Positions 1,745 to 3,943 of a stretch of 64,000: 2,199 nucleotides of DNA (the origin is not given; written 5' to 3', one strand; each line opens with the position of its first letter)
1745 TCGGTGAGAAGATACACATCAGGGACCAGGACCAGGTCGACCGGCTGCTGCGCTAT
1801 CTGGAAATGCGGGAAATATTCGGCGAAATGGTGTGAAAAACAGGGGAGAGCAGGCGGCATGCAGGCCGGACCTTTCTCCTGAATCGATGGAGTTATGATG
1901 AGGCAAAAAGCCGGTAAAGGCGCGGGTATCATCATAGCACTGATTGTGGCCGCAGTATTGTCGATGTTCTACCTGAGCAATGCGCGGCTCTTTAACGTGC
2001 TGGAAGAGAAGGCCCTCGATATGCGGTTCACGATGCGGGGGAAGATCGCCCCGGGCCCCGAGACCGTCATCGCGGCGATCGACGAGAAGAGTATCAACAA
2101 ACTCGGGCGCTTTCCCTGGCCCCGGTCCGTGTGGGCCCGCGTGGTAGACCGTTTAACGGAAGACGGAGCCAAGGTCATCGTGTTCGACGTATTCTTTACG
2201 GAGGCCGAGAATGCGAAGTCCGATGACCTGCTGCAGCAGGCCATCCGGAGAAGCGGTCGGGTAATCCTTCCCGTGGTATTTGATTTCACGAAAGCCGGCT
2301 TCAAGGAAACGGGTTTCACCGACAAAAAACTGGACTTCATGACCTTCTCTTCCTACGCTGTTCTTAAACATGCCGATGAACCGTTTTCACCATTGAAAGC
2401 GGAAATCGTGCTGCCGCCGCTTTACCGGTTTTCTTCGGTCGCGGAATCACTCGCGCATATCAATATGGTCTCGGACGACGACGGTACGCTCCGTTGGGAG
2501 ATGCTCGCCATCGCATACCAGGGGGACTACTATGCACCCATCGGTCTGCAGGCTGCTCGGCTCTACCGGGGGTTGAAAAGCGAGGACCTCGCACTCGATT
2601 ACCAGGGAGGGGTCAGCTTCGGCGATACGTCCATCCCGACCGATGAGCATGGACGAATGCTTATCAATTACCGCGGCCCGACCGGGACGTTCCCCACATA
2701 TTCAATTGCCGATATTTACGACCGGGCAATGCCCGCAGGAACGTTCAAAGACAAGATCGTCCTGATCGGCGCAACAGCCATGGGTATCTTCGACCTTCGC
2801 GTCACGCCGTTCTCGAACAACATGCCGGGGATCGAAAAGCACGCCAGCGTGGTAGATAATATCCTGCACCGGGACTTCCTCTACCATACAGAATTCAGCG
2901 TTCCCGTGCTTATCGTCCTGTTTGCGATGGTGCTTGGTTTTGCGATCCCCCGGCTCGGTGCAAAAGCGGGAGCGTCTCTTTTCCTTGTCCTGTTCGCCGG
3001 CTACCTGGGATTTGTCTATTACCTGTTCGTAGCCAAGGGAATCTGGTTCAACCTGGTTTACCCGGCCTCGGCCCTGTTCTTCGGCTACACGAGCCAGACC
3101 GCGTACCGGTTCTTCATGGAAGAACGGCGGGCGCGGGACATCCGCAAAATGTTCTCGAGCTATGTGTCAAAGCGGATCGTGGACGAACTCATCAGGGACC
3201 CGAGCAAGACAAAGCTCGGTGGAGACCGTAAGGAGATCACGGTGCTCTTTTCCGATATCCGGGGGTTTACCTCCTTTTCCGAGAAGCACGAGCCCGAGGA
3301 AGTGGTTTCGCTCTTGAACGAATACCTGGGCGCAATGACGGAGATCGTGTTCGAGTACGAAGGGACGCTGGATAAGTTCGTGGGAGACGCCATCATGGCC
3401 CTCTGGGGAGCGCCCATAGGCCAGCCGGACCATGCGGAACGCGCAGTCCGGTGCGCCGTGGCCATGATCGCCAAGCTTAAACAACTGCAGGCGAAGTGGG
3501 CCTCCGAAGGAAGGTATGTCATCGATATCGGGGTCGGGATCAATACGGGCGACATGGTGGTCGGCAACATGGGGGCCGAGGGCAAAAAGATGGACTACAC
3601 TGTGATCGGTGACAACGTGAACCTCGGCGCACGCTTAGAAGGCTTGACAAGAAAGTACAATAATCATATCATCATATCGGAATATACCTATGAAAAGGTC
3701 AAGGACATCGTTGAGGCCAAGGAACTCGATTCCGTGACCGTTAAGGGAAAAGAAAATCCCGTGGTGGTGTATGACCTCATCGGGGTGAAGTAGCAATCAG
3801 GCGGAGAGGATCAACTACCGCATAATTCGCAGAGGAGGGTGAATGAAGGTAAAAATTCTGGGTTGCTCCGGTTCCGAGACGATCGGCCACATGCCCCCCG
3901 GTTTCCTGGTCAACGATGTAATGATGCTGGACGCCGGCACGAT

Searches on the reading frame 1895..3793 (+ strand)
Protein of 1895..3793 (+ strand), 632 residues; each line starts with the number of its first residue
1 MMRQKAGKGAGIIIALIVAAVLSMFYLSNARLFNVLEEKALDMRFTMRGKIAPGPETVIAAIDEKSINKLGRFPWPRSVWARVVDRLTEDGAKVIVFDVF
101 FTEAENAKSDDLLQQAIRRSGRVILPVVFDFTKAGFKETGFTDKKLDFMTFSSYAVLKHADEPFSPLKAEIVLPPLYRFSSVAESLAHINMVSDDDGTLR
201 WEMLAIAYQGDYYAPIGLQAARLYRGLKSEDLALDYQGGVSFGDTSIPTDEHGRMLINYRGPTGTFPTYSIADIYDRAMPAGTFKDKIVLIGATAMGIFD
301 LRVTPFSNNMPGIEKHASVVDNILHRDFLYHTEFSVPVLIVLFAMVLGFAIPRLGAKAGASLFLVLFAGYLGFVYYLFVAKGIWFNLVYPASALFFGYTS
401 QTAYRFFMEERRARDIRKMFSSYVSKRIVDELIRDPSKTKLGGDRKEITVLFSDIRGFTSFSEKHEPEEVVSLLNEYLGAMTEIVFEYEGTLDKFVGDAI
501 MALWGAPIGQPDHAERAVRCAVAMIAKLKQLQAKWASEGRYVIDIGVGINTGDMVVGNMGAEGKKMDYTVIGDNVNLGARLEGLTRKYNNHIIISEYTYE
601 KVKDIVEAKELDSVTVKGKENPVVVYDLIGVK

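Call 50: search_protein_families(library=pfam, proteins=[window:1895-3793:+], max_evalue=0.00001)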
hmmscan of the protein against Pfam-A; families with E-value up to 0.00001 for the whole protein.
window:1895-3793:+ (632 aa): 2 families
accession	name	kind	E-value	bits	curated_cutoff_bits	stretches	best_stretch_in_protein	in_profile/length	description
PF05226.16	CHASE2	-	3.5e-65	220.6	26.3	1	20-347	5-254/257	CHASE2 domain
PF00211.25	Guanylate_cyc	-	3.4e-27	95.7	21.9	1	446-622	7-176/183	Adenylate and Guanylate cyclase catalytic domain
